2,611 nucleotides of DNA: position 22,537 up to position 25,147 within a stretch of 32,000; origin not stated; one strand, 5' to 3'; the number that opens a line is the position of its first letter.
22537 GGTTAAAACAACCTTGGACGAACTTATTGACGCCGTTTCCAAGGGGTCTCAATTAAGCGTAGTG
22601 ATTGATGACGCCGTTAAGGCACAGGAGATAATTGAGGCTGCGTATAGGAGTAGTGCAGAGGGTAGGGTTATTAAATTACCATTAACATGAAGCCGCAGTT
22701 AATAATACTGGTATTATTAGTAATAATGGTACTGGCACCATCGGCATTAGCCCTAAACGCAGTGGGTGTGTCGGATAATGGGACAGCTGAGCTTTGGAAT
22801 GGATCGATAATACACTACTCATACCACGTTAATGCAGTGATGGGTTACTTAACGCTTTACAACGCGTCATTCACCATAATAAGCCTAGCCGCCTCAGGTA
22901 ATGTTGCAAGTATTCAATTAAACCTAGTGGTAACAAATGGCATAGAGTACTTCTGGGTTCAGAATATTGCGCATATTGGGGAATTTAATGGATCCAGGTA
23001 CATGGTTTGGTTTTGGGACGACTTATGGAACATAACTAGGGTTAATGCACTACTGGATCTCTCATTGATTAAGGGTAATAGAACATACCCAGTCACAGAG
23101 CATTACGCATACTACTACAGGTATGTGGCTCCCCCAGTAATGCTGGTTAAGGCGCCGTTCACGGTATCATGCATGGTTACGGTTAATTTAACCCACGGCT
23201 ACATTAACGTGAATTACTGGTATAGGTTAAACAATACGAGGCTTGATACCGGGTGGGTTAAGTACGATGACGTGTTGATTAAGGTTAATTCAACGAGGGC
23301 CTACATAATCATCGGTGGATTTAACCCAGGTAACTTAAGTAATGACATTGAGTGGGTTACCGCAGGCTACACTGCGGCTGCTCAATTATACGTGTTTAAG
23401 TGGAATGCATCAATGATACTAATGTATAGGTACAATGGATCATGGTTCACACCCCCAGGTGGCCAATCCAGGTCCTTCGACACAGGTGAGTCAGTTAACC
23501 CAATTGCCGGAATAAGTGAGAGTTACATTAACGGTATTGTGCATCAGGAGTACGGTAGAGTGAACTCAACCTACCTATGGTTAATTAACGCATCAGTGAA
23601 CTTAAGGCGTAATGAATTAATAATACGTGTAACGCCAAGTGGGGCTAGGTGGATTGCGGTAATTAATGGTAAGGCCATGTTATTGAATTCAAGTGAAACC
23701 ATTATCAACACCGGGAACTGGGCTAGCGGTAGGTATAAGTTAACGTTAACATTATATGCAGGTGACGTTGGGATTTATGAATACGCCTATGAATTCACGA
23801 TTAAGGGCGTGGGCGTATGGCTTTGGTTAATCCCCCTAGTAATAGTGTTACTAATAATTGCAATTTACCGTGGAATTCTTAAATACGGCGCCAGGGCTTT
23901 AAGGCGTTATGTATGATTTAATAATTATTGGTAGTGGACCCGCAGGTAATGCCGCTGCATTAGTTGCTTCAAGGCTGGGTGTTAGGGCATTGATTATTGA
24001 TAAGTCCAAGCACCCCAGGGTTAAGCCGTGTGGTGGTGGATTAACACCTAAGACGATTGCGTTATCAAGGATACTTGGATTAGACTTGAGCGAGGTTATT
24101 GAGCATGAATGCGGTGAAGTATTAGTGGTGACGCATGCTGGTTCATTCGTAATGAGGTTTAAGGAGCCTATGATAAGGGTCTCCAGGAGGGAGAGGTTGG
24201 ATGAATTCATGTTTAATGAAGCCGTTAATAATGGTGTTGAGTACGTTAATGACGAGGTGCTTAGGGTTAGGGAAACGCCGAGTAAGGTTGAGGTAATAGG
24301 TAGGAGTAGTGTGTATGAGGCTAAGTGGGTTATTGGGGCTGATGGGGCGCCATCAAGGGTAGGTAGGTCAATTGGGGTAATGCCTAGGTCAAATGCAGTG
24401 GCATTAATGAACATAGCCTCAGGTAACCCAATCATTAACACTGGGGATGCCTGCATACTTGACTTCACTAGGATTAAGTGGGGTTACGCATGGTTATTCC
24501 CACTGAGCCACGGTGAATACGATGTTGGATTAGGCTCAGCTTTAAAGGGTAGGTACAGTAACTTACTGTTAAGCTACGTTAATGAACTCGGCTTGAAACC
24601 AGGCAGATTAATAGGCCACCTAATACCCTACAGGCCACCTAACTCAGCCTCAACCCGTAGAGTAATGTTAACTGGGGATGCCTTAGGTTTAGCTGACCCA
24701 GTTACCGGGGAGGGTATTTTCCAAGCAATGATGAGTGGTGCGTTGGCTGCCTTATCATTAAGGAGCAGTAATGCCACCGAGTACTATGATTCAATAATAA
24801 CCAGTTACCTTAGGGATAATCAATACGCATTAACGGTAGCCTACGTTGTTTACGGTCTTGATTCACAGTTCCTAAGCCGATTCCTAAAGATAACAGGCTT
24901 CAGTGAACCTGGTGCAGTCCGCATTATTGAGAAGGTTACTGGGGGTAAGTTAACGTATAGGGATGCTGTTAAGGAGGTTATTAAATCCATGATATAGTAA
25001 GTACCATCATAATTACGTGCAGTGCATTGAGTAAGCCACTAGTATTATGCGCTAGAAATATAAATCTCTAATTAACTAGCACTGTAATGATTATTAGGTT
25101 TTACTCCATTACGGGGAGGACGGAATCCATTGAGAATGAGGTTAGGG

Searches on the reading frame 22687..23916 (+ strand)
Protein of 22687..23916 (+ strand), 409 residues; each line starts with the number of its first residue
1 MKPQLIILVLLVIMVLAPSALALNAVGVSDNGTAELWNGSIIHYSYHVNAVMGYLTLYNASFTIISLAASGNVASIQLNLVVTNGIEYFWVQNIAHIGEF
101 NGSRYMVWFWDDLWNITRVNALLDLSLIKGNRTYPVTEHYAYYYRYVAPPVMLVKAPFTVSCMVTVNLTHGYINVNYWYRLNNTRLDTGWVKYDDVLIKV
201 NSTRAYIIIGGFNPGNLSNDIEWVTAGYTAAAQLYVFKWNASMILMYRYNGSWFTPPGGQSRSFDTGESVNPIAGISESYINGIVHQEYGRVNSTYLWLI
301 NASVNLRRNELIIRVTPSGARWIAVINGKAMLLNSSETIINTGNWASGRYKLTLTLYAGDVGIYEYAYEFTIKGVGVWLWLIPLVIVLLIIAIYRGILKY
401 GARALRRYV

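Call 17: search_protein_families(library=pfam, proteins=[window:22687-23916:+], max_evalue=0.001)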
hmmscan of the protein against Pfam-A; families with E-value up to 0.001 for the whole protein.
window:22687-23916:+ (409 aa): 1 family
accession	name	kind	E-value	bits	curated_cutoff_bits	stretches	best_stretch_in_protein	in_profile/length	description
PF05317.16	Thermopsin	-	1.7e-34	119.9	25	1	25-271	15-254/256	Thermopsin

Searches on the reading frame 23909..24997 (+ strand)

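Call 17: search_protein_families(library=pfam, proteins=[window:23909-24997:+], max_evalue=0.001)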
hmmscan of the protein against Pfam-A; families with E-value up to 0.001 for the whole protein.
window:23909-24997:+ (362 aa): 9 families
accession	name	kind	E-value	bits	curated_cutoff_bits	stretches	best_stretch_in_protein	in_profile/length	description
PF01494.25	FAD_binding_3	-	3.3e-17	63.2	22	1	2-158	2-170/349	FAD binding domain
PF05834.18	Lycopene_cycl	-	1.5e-08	34.5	23.4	1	3-151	1-145/380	Lycopene cyclase protein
PF07992.20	Pyr_redox_2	-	1.7e-06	28.1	26.1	1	2-151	1-113/291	Pyridine nucleotide-disulphide oxidoreductase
PF12831.13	FAD_oxidored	-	1e-05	25.4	27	1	3-46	1-39/416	FAD dependent oxidoreductase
PF13738.12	Pyr_redox_3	-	8.6e-05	22.3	30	0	5-35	1-32/305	Pyridine nucleotide-disulphide oxidoreductase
PF01266.30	DAO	-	0.00031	20.8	27.9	0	3-35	1-33/353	FAD dependent oxidoreductase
PF00890.30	FAD_binding_2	-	0.00044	20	20.4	1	3-34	1-32/414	FAD binding domain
PF03486.20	HI0933_like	-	0.00057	19.8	50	0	3-39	2-38/244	HI0933-like protein Rossmann domain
PF04820.20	Trp_halogenase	-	0.00073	18.9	21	0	4-65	2-66/458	Tryptophan halogenase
